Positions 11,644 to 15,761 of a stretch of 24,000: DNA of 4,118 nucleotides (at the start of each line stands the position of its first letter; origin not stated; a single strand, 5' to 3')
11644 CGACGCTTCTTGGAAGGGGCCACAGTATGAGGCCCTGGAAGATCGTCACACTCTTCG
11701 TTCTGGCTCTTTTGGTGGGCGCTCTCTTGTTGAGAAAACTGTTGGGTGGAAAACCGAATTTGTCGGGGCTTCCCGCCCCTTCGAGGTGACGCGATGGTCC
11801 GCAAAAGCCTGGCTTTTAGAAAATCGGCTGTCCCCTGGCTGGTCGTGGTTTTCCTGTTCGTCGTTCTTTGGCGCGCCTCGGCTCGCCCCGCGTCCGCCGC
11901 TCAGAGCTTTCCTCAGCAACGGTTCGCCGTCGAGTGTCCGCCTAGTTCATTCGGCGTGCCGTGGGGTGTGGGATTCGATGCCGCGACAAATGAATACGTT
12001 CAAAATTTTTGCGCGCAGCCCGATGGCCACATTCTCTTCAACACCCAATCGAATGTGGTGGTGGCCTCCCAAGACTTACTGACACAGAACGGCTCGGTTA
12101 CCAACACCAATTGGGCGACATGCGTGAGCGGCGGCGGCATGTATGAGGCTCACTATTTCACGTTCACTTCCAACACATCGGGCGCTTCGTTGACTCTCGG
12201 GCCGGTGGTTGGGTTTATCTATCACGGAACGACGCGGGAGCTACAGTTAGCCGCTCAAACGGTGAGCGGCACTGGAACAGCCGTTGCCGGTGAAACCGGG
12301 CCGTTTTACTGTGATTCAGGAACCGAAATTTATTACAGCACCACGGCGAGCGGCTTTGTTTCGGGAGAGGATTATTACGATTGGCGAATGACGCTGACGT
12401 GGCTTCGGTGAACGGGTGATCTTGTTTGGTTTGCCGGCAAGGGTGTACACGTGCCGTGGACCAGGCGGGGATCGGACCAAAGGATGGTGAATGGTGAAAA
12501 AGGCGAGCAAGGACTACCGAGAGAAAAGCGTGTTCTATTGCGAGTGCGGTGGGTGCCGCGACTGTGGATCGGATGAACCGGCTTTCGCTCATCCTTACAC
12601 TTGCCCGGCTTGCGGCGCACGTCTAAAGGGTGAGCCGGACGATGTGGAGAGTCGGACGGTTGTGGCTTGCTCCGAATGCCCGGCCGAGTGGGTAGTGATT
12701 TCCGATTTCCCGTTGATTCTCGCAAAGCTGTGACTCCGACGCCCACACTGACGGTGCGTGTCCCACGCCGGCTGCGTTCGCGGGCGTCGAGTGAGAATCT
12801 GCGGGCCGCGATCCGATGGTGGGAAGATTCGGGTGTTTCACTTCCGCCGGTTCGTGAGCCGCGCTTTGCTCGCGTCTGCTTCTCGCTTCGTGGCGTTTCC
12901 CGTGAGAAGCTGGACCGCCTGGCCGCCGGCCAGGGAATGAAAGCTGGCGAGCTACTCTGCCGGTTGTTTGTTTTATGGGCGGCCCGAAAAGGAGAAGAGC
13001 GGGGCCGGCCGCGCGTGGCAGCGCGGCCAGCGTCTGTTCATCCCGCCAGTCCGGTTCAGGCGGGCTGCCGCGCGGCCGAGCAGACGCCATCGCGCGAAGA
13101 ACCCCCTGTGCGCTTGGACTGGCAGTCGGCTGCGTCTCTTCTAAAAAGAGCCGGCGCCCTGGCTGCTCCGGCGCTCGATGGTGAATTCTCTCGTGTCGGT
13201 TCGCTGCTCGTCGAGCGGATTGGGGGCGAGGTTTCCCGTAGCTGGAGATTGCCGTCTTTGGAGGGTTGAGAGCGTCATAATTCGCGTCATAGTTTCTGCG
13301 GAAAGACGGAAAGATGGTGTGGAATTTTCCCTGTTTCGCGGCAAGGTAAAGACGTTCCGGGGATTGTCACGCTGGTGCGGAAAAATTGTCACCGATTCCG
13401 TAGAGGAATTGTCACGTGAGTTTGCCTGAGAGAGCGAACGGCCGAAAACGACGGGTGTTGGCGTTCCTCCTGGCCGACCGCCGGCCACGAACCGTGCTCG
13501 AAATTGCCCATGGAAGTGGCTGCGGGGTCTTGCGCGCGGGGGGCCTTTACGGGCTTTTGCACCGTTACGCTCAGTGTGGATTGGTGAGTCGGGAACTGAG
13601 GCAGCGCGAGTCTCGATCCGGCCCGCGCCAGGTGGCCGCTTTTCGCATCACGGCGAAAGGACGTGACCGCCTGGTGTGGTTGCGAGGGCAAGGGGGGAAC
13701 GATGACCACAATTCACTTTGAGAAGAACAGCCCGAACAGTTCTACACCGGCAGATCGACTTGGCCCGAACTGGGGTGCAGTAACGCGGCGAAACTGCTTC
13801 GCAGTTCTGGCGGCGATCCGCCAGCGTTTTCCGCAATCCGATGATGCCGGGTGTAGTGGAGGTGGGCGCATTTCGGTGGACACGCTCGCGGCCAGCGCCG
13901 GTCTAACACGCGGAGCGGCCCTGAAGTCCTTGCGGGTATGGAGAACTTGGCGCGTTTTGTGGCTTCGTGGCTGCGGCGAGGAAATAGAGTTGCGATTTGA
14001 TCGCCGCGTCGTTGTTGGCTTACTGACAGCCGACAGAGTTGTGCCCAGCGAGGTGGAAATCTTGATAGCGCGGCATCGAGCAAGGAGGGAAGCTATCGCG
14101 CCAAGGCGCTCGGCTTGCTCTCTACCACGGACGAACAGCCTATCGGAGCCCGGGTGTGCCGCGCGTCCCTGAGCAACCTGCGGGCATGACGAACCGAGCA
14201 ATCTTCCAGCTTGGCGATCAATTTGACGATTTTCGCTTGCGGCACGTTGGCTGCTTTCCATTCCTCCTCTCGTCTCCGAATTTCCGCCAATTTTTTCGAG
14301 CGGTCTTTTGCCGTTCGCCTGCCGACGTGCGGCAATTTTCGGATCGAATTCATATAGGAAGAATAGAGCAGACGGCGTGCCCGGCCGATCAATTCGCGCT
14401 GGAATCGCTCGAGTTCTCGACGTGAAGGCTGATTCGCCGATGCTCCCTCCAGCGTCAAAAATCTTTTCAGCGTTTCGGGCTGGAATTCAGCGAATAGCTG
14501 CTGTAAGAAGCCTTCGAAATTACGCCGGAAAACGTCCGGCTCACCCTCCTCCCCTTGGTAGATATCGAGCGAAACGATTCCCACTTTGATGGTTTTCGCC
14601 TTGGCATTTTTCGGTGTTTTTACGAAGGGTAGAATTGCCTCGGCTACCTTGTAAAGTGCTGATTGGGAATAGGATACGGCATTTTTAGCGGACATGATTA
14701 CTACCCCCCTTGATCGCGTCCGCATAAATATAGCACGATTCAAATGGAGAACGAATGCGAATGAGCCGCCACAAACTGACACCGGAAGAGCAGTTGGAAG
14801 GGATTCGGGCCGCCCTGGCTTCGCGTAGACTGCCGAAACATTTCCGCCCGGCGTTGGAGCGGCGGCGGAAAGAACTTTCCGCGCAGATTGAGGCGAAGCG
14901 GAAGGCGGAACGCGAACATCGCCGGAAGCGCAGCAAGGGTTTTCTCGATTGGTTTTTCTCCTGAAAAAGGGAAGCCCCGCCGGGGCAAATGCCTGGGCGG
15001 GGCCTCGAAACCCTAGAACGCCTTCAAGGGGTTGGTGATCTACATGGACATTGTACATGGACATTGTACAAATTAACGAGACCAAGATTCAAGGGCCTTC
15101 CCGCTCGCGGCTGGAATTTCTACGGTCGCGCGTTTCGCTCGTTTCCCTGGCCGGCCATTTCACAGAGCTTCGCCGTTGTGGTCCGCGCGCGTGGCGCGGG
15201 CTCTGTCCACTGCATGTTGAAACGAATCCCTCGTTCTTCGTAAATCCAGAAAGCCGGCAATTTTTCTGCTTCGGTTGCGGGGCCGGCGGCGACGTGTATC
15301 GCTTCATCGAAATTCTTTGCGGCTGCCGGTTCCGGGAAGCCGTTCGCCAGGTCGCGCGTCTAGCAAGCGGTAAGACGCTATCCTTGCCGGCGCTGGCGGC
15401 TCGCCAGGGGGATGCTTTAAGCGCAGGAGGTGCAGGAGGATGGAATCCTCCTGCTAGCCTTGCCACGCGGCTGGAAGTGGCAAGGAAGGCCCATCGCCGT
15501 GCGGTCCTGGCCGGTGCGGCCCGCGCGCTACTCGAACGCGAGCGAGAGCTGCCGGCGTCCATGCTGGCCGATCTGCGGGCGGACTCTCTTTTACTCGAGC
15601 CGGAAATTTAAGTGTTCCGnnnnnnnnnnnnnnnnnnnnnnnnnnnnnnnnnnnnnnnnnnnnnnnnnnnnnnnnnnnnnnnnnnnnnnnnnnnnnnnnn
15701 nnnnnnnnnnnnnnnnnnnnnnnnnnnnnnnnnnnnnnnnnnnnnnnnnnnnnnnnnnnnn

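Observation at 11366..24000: Two related but divergent minimal integrative replicons stacked in tandem at one tRNA-type att site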

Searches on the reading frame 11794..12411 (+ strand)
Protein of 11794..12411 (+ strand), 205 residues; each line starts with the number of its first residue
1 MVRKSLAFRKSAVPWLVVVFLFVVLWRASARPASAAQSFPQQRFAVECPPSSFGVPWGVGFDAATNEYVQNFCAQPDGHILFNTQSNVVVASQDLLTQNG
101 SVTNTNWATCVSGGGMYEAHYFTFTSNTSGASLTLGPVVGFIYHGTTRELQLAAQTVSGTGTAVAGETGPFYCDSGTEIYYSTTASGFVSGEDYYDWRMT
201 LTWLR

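Call 28: search_protein_families(library=pfam, max_evalue=0.01, proteins=[window:11794-12411:+])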
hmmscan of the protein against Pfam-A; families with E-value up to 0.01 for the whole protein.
window:11794-12411:+ (205 aa): 0 families

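Call 30: search_protein_families(library=phrogs, max_evalue=0.01, proteins=[window:11794-12411:+])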
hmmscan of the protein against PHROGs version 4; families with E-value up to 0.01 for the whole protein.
window:11794-12411:+ (205 aa): 0 families

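Call 64: search_protein_families(library=ncbifam, max_evalue=0.01, proteins=[window:11794-12411:+])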
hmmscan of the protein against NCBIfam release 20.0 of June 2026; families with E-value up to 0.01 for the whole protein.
window:11794-12411:+ (205 aa): 0 families

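Call 65: search_protein_families(library=padloc, max_evalue=0.01, proteins=[window:11794-12411:+])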
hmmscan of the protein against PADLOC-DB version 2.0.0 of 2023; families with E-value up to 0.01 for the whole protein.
window:11794-12411:+ (205 aa): 0 families

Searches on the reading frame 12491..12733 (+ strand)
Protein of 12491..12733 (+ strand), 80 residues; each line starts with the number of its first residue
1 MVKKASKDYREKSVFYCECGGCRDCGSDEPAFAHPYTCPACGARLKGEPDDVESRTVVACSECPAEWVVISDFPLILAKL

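Call 28: search_protein_families(library=pfam, max_evalue=0.01, proteins=[window:12491-12733:+])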
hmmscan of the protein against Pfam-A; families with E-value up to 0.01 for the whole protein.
window:12491-12733:+ (80 aa): 3 families
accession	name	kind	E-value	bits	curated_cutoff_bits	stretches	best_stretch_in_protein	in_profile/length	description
PF21344.3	Zn_ribbon_LysW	-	5.6e-06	26.3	27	1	37-78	2-42/46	Alpha-aminoadipate carrier protein LysW-like, globular domain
PF23137.1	HVO_0758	-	0.00075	19.7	27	1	37-68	22-53/55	HVO_0758 mu-protein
PF02150.21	Zn_ribbon_RPB9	-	0.0028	17.9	25.2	0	38-66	4-30/36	RNA polymerases M/15 Kd subunit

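Call 65: search_protein_families(library=padloc, max_evalue=0.01, proteins=[window:12491-12733:+])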
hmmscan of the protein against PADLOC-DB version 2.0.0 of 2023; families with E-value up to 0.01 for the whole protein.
window:12491-12733:+ (80 aa): 0 families

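Call 84: search_protein_families(library=phrogs, max_evalue=0.01, proteins=[window:12491-12733:+])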
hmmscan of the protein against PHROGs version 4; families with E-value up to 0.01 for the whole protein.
window:12491-12733:+ (80 aa): 0 families

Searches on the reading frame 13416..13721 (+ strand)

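Call 28: search_protein_families(library=pfam, max_evalue=0.01, proteins=[window:13416-13721:+])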
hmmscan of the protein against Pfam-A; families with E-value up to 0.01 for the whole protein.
window:13416-13721:+ (101 aa): 1 family
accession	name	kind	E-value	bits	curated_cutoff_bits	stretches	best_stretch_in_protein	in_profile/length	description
PF03551.20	PadR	-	0.00011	22.6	27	1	34-86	24-73/75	Transcriptional regulator PadR-like family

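Call 65: search_protein_families(library=padloc, max_evalue=0.01, proteins=[window:13416-13721:+])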
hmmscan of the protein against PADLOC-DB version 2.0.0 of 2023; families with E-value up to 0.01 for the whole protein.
window:13416-13721:+ (101 aa): 0 families

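Call 84: search_protein_families(library=phrogs, max_evalue=0.01, proteins=[window:13416-13721:+])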
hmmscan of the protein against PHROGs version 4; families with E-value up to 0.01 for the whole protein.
window:13416-13721:+ (101 aa): 0 families

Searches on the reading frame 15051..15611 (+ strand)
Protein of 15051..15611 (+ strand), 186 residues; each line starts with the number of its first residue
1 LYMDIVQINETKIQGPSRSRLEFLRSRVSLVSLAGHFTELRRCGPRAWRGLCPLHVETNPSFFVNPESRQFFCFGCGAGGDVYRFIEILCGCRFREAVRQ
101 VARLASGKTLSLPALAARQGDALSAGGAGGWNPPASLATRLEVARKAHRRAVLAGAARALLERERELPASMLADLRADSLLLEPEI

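Call 9: search_protein_families(library=pfam, max_evalue=0.01, proteins=[window:15051-15611:+])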
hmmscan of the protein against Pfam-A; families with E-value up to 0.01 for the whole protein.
window:15051-15611:+ (186 aa): 1 family
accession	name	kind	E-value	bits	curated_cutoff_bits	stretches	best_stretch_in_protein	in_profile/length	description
PF01807.25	Zn_ribbon_DnaG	-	1.8e-21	76.2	24.9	1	19-104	4-88/98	CHC2 zinc finger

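Call 30: search_protein_families(library=phrogs, max_evalue=0.01, proteins=[window:15057-15611:+])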
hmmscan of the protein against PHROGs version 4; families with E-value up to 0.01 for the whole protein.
window:15057-15611:+ (184 aa): 9 families
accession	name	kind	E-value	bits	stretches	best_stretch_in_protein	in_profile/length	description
phrog_6444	-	DNA, RNA and nucleotide metabolism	2.2e-21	77.3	1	17-101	8-91/577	DNA primase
phrog_18097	-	DNA, RNA and nucleotide metabolism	2.4e-19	70.7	1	16-100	4-87/199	DNA primase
phrog_11992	-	unknown function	4.9e-14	54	1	44-101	26-81/177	-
phrog_360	-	DNA, RNA and nucleotide metabolism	1e-10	42.8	1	47-119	31-103/133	DNA primase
phrog_510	-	DNA, RNA and nucleotide metabolism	2.4e-08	34.2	1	46-106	44-104/667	DNA primase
phrog_47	-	DNA, RNA and nucleotide metabolism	2.9e-08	33.7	1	43-102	48-107/947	DNA primase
phrog_2304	-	DNA, RNA and nucleotide metabolism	0.0013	19.9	1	49-87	36-74/133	DNA primase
phrog_26824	-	unknown function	0.0023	17.1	1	50-95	30-79/868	-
phrog_5311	-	DNA, RNA and nucleotide metabolism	0.0045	16.2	1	53-98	108-154/692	helicase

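Call 64: search_protein_families(library=ncbifam, max_evalue=0.01, proteins=[window:15057-15611:+])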
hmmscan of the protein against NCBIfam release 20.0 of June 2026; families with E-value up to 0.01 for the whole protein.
window:15057-15611:+ (184 aa): 1 family
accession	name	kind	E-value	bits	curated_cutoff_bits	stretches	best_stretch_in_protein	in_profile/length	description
TIGR01391.1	dnaG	equivalog_domain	5.7e-22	78.1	283.6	1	18-103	6-90/414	DNA primase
